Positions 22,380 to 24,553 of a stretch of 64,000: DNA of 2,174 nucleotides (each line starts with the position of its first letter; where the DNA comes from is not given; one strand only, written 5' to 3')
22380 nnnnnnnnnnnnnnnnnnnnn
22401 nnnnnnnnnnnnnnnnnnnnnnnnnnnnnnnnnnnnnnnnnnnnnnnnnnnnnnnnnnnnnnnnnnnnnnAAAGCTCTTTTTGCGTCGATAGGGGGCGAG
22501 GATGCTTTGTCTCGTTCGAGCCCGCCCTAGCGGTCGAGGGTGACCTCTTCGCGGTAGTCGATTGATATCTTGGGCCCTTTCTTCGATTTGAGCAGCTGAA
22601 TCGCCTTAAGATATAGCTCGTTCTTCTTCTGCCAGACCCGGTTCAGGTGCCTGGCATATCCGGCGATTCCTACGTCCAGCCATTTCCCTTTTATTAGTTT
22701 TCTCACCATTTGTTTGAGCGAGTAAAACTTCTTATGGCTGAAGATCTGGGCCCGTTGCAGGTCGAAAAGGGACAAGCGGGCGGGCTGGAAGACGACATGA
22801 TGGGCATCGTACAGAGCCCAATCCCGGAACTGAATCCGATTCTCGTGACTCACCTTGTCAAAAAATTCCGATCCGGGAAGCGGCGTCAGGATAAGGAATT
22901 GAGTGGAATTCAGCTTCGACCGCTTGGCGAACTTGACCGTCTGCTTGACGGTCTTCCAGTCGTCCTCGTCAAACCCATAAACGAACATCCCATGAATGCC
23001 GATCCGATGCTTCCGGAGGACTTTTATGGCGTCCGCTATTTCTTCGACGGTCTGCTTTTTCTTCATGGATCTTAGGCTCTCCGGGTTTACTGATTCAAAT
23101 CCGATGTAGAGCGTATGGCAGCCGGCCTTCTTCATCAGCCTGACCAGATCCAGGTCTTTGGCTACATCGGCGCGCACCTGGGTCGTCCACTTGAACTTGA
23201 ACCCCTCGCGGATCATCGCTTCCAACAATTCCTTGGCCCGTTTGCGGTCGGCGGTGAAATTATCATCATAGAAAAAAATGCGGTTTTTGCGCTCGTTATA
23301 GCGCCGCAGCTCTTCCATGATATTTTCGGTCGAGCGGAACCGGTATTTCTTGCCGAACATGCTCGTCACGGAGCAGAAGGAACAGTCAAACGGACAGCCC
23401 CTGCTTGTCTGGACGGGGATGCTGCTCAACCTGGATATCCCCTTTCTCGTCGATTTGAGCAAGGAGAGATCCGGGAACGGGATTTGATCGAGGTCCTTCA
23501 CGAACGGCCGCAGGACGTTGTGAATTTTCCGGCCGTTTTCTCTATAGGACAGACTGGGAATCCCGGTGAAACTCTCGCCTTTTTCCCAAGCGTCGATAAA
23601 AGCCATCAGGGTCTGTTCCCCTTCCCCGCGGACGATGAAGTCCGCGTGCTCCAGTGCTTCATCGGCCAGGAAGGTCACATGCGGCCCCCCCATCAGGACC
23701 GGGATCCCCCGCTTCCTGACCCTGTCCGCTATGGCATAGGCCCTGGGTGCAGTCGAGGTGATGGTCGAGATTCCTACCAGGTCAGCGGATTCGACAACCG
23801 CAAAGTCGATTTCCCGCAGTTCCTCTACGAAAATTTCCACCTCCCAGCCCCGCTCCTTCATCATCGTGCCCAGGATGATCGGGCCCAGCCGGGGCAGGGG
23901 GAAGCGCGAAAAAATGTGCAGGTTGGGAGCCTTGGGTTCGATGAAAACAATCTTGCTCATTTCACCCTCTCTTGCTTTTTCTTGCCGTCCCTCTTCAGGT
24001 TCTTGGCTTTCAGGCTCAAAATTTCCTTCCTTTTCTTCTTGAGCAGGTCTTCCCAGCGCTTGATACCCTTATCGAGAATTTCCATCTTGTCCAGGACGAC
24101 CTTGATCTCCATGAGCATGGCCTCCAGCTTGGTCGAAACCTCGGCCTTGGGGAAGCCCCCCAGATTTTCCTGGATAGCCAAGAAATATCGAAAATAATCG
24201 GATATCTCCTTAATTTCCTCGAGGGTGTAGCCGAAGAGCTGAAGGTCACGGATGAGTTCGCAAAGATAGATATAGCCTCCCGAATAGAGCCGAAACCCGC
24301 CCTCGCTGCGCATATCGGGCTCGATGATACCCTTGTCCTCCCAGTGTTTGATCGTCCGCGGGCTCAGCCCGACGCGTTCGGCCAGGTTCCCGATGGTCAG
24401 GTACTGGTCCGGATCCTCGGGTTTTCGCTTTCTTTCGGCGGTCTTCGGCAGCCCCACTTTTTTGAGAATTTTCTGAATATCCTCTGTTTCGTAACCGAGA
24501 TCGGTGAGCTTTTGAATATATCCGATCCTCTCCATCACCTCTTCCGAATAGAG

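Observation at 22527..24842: Duplicated-HTH MerR-like regulator coupled to a B12-binding radical SAM enzyme, with TACGTA-core dyads in the promoter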

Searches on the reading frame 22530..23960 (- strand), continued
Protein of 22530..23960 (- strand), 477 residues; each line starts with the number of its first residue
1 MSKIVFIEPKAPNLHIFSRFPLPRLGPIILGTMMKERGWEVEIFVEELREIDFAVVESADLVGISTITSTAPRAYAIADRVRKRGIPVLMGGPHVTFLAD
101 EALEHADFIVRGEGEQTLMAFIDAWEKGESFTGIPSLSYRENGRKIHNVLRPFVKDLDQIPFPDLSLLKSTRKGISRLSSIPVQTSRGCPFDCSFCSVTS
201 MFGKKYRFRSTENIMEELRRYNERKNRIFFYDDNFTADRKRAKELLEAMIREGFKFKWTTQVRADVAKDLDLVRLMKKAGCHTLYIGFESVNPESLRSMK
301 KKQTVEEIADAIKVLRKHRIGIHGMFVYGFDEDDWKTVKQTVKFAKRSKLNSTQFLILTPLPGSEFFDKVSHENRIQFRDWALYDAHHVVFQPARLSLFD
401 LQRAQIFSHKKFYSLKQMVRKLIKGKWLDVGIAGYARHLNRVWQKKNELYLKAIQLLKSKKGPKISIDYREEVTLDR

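Call 81: predict_structure(alignment_id=A6)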
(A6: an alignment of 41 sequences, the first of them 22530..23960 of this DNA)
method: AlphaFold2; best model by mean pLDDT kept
length: 477 residues; sequences in the alignment: 41
mean_pLDDT: 74.1   pTM: 0.76
mean pLDDT of the five models: 74.1, 73.6, 71.6, 68.9, 68.7
residues with pLDDT >= 90: 153; 70-90: 145; 50-70: 98; < 50: 81
segments of 3 or more residues with pLDDT < 50: 12-19, 358-394, 452-477
pLDDT, mean of each block of 10 residues (from residue 1): 89 45 82 96 89 93 82 80 95 80 90 92 94 94 91 86 90 61 82 56 82 96 90 79 97 94 86 97 77 59 71 91 71 72 82 59 40 37 36 50 64 72 63 56 52 44 30 29
secondary structure, 60 per line:
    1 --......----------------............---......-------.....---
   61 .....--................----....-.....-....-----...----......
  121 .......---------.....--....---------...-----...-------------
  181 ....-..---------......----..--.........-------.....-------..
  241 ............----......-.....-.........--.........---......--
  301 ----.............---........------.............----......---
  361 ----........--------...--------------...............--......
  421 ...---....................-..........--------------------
elements in order: E3-8 H25-36 E40-45 H53-57 E61-65 H68-83 E88-91 H93-97 H99-102 E108-110 H115-127 E137-141 E144-147 E181-184 H197-202 H211-219 E227-231 H239-252 E257-262 H264-268 H270-278 E281-289 H293-298 H305-317 E321-328 H335-347 E352-357 H365-372 H398-412 H415-423 H427-446 H448-457

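Call 83: fold_search(model_id=the predicted structure, library=pdb)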
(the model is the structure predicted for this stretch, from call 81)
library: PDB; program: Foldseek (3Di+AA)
matches with E <= 10: 1803; with E <= 0.001: 96
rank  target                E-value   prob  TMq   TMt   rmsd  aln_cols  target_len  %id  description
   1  9ccb                  7.2e-23  1.00  0.59  0.67   9.4       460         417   21  X-ray crystal structure of methyl-coenzyme M reductase glutamine methylase (MgmA) from Methanothermobacter marburgensis  (released 2025-01-01)
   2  6fd2_A                1.9e-22  1.00  0.67  0.70   5.4       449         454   20  Radical SAM 1,2-diol dehydratase AprD4 in complex with its substrate paromamine (released 2018-01-17)
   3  6wte_A                6.1e-22  1.00  0.62  0.54   8.3       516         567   18  Structure of radical S-adenosylmethionine methyltransferase, TsrM, from Kitasatospora setae with cobalamin and [4Fe-4S (released 2020-12-23)
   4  6fd2_B                6.4e-22  1.00  0.69  0.72   6.5       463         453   19  Radical SAM 1,2-diol dehydratase AprD4 in complex with its substrate paromamine (released 2018-01-17)
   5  6wtf_A                9.5e-22  1.00  0.60  0.53   6.0       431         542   17  Structure of radical S-adenosylmethionine methyltransferase, TsrM, from Kitasatospora setae with tryptophan substrate  (released 2020-12-23)
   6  6wtf_B                1.3e-21  1.00  0.61  0.55   7.9       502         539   16  Structure of radical S-adenosylmethionine methyltransferase, TsrM, from Kitasatospora setae with tryptophan substrate  (released 2020-12-23)
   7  6wte_B                1.9e-21  1.00  0.60  0.55   8.8       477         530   18  Structure of radical S-adenosylmethionine methyltransferase, TsrM, from Kitasatospora setae with cobalamin and [4Fe-4S (released 2020-12-23)
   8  5ul4                  8.8e-19  1.00  0.59  0.40  11.8       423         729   20  Structure of Cobalamin-dependent S-adenosylmethionine radical enzyme OxsB with aqua-cobalamin and S-adenosylmethionine b (released 2017-04-19)
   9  9n1c                  1.0e-18  1.00  0.63  0.50   8.0       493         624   17  Crystal structure of CysS from Corallococcus sp. CA054B with 5'-deoxyadenosine, methionine, and pantetheinylated 3-ethox (released 2026-01-28)
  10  9n1b                  3.0e-18  1.00  0.66  0.52   7.2       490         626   17  Crystal structure of CysS from Corallococcus sp. CA054B with 5'-deoxyadenosine, methionine, and pantetheinylated 3-metho (released 2026-01-28)
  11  9n1d                  3.2e-18  1.00  0.64  0.50   7.7       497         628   17  Crystal structure of CysS from Corallococcus sp. CA054B with 5'-deoxyadenosine and methionine bound (released 2026-01-28)
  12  5ul3                  6.9e-18  1.00  0.60  0.41  13.5       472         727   19  Structure of Cobalamin-dependent S-adenosylmethionine radical enzyme OxsB with aqua-cobalamin bound (released 2017-04-19)
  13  5ul2                  5.2e-16  1.00  0.62  0.43   9.2       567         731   16  Structure of Apo, SeMet-labeled Cobalamin-dependent S-adenosylmethionine radical enzyme OxsB (released 2017-04-19)
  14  9a6d_A                8.4e-14  1.00  0.56  0.58   6.2       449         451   14  Integrative model of MTAB-YVFG by crosslinking MS and deep learning (released 2024-09-18)
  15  7mjx_A                9.4e-14  1.00  0.59  0.63   5.2       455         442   16  MiaB in the complex with 5'-deoxyadenosine, methionine and RNA (released 2021-09-15)
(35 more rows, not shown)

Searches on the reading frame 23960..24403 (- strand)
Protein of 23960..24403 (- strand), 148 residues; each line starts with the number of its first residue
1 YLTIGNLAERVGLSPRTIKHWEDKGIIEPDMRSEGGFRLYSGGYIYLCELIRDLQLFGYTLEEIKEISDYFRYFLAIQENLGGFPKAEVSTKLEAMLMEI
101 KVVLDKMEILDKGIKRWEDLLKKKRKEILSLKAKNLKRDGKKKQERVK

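Call 58: search_protein_families(library=pfam, proteins=[window:23960-24403:-], max_evalue=0.05)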
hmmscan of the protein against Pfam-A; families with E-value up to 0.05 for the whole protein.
seq(148 aa): 6 families
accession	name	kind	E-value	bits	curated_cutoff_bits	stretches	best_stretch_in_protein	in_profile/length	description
PF13411.12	MerR_1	-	1.8e-13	50.8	21.6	1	3-68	2-66/69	MerR HTH family regulatory protein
PF00376.29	MerR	-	6.5e-13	48.7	28.2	1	3-40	1-38/38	MerR family regulatory protein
PF01381.28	HTH_3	-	0.019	15.4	23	0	3-22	11-30/55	Helix-turn-helix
PF09278.17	MerR-DNA-bind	-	0.029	15.4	25.4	0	50-68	6-24/65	MerR, DNA binding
PF13412.12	HTH_24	-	0.033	14.2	21.9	0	2-19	18-35/48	Winged helix-turn-helix DNA-binding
PF12728.13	HTH_17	-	0.047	14.4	27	0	1-29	1-29/51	Helix-turn-helix domain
